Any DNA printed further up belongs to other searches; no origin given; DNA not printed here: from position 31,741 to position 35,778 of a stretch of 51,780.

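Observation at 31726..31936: Perfect (AC)15 microsatellite in the leader of a T9SS cargo operon: candidate phase-variation switch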

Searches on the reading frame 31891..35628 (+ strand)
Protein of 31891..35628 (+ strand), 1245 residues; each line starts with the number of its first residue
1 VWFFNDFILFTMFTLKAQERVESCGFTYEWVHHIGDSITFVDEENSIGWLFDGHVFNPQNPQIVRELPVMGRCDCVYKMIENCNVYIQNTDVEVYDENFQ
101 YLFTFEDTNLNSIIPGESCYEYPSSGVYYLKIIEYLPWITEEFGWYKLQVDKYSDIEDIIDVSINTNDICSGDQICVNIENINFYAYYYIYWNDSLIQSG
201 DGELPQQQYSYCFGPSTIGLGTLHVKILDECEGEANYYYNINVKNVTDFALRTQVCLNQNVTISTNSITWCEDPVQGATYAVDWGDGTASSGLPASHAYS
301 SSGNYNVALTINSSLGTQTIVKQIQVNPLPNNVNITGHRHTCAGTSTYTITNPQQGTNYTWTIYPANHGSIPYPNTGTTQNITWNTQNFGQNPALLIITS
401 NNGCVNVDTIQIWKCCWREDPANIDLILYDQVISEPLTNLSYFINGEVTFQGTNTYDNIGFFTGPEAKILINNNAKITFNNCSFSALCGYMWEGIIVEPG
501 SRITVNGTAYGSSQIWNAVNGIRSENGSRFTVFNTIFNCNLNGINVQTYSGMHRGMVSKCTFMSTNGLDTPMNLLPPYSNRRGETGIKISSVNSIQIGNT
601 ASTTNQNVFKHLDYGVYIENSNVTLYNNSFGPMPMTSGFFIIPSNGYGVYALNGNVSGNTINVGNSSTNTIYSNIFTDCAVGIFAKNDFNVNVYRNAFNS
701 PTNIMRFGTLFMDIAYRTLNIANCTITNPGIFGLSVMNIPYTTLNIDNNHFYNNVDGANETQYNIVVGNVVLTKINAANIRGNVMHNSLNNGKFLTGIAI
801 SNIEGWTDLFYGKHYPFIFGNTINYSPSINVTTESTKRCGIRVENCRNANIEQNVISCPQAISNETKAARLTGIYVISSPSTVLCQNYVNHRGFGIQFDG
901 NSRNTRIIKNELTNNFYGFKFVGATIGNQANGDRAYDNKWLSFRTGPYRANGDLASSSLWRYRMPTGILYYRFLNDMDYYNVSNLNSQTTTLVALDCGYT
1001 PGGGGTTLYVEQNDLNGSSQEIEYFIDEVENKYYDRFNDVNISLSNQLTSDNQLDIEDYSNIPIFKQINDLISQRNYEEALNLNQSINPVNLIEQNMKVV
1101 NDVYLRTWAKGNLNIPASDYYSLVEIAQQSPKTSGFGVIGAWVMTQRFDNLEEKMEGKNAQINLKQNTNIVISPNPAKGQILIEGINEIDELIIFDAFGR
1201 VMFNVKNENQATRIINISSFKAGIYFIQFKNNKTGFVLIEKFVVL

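Call 5: search_protein_families(library=pfam, proteins=[window:31891-35628:+], max_evalue=0.01)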
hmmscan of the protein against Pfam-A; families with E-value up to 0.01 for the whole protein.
window:31891-35628:+ (1245 aa): 5 families
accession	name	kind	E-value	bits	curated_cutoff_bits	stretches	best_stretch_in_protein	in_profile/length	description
PF13229.12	Beta_helix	-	7.8e-12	45.5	25.9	2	829-923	14-99/158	Right handed beta helix region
PF18962.6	Por_Secre_tail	-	3.2e-10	40.6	27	1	1172-1244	1-75/75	Secretion system C-terminal sorting domain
PF18911.6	PKD_4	-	1.2e-08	35.3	27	1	273-325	29-82/85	PKD domain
PF00801.26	PKD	-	6.4e-05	23.3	23.5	1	255-322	11-76/80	PKD domain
PF19408.5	PKD_6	-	0.00052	20.7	25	1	332-406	5-74/82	PKD-like domain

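Call 6: find_homologous_proteins(query=window:31891-35628:+, max_evalue=1e-10)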
Query window:31891-35628:+ (1245 aa): 12 proteins with E <= 1e-10 among 6965 candidates.
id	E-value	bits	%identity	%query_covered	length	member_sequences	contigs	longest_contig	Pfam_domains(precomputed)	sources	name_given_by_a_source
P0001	0.0e+0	2845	100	99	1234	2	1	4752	PF18962.8,PF18911.7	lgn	-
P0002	0.0e+0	1796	65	99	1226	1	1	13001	PF18962.8,PF18911.7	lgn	-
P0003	0.0e+0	1166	48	99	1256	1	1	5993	PF18962.8,PF18911.7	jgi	jgi:hypothetical protein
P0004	1.1e-33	134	27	73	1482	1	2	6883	PF19408.6,PF18962.8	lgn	-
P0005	2.5e-27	113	24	80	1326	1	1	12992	PF19408.6,PF00801.27,PF18962.8,PF18911.7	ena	-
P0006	6.3e-26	109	25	64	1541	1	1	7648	PF18962.8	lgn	-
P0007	3.6e-21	93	28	17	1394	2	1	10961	PF00801.27,PF13585.13,PF24695.2,PF08329.17,PF18911.7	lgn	-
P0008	5.1e-16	76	41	3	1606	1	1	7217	PF07495.20,PF21027.4,PF14347.12,PF22352.3,PF00801.27,PF18981.7,PF18911.7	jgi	jgi:PKD repeat protein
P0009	1.1e-11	61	28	10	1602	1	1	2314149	PF00801.27,PF13585.13,PF08329.17,PF18911.7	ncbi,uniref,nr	ncbi:PKD domain-containing protein [Pseudoflavitalea sp. X16]|uniref:PKD domain-containing protein n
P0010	1.1e-11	61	38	4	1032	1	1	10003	PF16820.12,PF00801.27,PF18981.7,PF18911.7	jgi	jgi:PKD repeat protein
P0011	1.2e-11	61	25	23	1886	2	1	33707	PF19408.6,PF00801.27,PF18981.7,PF13585.13,PF10102.15,PF08329.17,PF18911.7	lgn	-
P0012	2.7e-11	60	24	25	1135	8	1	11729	PF05048.20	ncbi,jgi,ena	jgi:hypothetical protein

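Call 9: find_encoding_contigs(protein=P0001, flank=10000, max_places=10)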
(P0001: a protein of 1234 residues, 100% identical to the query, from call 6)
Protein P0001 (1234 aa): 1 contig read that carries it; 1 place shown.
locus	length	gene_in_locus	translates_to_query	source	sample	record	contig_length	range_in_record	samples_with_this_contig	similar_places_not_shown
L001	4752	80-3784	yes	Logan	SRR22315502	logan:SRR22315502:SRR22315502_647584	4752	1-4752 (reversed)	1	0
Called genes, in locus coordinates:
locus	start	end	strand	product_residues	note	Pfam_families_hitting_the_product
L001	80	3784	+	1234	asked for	PF18911:PKD_4, PF18962:Por_Secre_tail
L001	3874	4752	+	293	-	?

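Call 10: find_encoding_contigs(protein=P0002, flank=10000, max_places=10)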
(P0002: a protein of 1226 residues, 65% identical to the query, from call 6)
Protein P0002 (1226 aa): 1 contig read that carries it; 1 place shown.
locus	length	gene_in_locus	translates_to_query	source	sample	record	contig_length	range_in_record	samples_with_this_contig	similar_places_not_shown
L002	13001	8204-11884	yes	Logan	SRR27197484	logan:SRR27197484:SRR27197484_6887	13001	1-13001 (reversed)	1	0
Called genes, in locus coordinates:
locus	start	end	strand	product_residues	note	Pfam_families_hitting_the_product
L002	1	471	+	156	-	?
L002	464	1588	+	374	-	PF13692:Glyco_trans_1_4 (weak)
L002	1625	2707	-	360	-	PF03739:LptF_LptG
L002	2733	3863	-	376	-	PF01702:TGT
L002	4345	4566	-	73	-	-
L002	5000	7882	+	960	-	PF04851:ResIII (weak), PF00176:SNF2-rel_dom, PF00271:Helicase_C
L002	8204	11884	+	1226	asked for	PF18911:PKD_4, PF18962:Por_Secre_tail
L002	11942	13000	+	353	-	?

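Call 11: find_encoding_contigs(protein=P0003, flank=10000, max_places=10)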
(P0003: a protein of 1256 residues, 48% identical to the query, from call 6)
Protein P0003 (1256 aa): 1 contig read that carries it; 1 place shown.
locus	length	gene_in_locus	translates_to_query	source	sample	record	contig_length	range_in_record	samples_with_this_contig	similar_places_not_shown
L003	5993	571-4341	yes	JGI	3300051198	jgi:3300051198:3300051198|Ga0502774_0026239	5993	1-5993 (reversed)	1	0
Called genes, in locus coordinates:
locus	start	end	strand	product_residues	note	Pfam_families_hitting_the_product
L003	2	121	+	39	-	?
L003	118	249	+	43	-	-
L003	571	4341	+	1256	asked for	PF18911:PKD_4, PF18962:Por_Secre_tail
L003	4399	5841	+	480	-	PF18962:Por_Secre_tail (weak)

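Call 21: list_cluster_members(proteins=[P0001, P0002, P0003])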
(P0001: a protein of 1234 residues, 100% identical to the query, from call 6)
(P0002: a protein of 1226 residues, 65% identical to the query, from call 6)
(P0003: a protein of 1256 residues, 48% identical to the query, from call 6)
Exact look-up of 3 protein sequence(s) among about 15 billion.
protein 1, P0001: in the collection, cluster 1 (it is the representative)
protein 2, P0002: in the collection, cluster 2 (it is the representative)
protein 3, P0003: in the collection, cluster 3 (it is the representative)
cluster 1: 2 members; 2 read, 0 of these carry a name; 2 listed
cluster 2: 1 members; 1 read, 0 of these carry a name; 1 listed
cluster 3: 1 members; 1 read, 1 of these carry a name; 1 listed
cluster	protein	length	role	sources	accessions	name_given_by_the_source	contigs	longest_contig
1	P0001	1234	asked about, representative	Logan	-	-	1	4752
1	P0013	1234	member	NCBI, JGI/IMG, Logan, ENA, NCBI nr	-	-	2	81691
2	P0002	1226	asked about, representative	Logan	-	-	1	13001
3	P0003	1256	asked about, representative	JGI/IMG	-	hypothetical protein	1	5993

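Call 22: find_encoding_contigs(protein=P0013, flank=10000, max_places=10)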
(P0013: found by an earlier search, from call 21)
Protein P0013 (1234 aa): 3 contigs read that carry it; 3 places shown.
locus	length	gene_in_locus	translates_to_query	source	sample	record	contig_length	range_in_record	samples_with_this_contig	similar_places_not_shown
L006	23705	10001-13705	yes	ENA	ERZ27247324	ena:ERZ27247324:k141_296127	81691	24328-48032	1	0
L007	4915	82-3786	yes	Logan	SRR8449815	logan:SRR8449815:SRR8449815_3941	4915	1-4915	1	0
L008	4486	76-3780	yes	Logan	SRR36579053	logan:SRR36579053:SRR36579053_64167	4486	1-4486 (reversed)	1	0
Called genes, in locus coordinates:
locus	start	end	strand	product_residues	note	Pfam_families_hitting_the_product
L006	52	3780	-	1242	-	PF08126:Propeptide_C25, PF01364:Peptidase_C25, PF00801:PKD, PF18911:PKD_4, PF00801:PKD (weak), PF18911:PKD_4, PF18962:Por_Secre_tail (weak)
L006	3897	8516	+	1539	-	PF00989:PAS (weak), PF13188:PAS_8 (weak), PF13426:PAS_9 (weak), PF00989:PAS (weak), PF08448:PAS_4 (weak), PF08447:PAS_3, PF00512:HisKA, PF02518:HATPase_c, +1 more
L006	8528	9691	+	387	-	PF00072:Response_reg, PF00512:HisKA, PF02518:HATPase_c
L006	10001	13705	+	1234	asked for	PF18911:PKD_4, PF18962:Por_Secre_tail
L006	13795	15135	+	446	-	PF18962:Por_Secre_tail (weak)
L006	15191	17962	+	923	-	PF18962:Por_Secre_tail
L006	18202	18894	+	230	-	PF01210:NAD_Gly3P_dh_N, PF01262:AlaDh_PNT_C (weak), PF02254:TrkA_N, PF02737:3HCDH_N (weak), PF03435:Sacchrp_dh_NADP (weak), PF03721:UDPG_MGDP_dh_N, PF03807:F420_oxidored (weak), PF02080:TrkA_C (weak)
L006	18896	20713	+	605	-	PF02386:TrkH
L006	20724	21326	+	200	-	PF01569:PAP2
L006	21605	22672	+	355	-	PF00478:IMPDH (faint), PF03060:NMO, PF01645:Glu_synthase (weak), PF01070:FMN_dh (weak), PF01180:DHO_dh (weak)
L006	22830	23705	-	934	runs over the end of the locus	PF02463:SMC_N (weak), PF13191:AAA_16 (faint), PF13555:AAA_29 (faint), PF20703:nSTAND1 (faint), PF13304:AAA_21 (faint), PF17760:UvrA_inter, PF17755:UvrA_DNA-bind, PF00005:ABC_tran, +1 more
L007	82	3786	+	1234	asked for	PF18911:PKD_4, PF18962:Por_Secre_tail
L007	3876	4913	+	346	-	?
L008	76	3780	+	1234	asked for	PF18911:PKD_4, PF18962:Por_Secre_tail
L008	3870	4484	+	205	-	?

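Call 35: find_related_loci(query=A2, collection=genome_contigs, flank=4000)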
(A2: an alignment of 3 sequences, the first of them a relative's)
Query A2 (1234 aa) in genome_contigs; peptide patterns used: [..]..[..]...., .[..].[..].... (x = any residue, [..] = any of these).
57 stretches matched a pattern, but none encodes a relative of the query by tblastn (E <= 1e-3).

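Call 76: find_encoding_contigs(protein=P0004, flank=1500, max_places=4)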
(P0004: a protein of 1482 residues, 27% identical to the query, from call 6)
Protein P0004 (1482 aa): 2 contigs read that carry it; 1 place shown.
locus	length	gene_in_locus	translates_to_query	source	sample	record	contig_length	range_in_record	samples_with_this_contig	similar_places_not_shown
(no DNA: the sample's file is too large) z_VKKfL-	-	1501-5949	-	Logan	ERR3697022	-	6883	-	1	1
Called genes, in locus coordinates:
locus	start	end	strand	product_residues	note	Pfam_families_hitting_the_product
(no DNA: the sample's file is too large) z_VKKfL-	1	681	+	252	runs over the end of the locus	?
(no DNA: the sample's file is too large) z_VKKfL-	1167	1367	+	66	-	-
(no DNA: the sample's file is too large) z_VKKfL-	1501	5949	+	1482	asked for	PF19408:PKD_6 (faint), PF18962:Por_Secre_tail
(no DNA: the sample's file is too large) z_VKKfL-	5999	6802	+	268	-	?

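Call 77: find_encoding_contigs(protein=P0006, flank=1500, max_places=4)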
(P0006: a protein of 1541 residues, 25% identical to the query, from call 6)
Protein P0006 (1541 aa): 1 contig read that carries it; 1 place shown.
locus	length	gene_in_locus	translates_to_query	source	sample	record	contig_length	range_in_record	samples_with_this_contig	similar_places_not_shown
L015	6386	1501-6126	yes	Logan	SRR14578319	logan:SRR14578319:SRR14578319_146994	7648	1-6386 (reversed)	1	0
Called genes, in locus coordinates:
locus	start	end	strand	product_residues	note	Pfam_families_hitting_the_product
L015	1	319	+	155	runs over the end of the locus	PF09346:SMI1_KNR4, PF14568:SUKH_6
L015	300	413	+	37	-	-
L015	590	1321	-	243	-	-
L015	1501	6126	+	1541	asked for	PF18962:Por_Secre_tail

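Call 81: search_protein_representatives(protein=window:31891-35490:+)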
Query: 1200 residues. Proteins with E-value up to 0.001 (for the whole library): 4630; up to 1e-10: 1053; up to 1e-30: 97. The best 150 are listed.
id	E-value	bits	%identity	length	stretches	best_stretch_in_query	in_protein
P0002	0.0e+00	1764.4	67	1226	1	12-1200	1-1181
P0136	4.1e-196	670.6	37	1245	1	57-1200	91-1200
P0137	3.0e-113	396.1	35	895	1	335-1200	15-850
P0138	7.1e-112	391.6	35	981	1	329-1200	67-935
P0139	1.1e-105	371.1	36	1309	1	283-1200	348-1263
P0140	5.9e-101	355.4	35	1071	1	329-1191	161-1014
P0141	7.0e-74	265.8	31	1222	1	165-1184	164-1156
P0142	1.4e-66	241.6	42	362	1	314-663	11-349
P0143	3.9e-65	236.8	33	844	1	397-1184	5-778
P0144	4.7e-64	233.2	33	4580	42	248-330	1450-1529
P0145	8.6e-61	222.4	31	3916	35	254-347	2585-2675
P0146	7.7e-58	212.6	29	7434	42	223-347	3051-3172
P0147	2.7e-57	210.8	31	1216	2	212-633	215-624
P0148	4.6e-57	210.0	30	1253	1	305-1179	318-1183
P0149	5.8e-57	209.7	33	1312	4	254-698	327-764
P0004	4.9e-32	127.2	29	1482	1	304-1145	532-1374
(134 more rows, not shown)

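Call 83: find_encoding_contigs(protein=P0136, flank=3000, max_places=6)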
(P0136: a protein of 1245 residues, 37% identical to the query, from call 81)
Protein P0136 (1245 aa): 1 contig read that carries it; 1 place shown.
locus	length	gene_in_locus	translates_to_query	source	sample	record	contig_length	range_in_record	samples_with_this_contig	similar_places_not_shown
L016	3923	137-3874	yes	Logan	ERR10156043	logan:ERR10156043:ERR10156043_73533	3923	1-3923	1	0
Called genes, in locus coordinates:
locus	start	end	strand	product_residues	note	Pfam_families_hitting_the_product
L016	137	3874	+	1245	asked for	PF00801:PKD, PF18911:PKD_4, PF18962:Por_Secre_tail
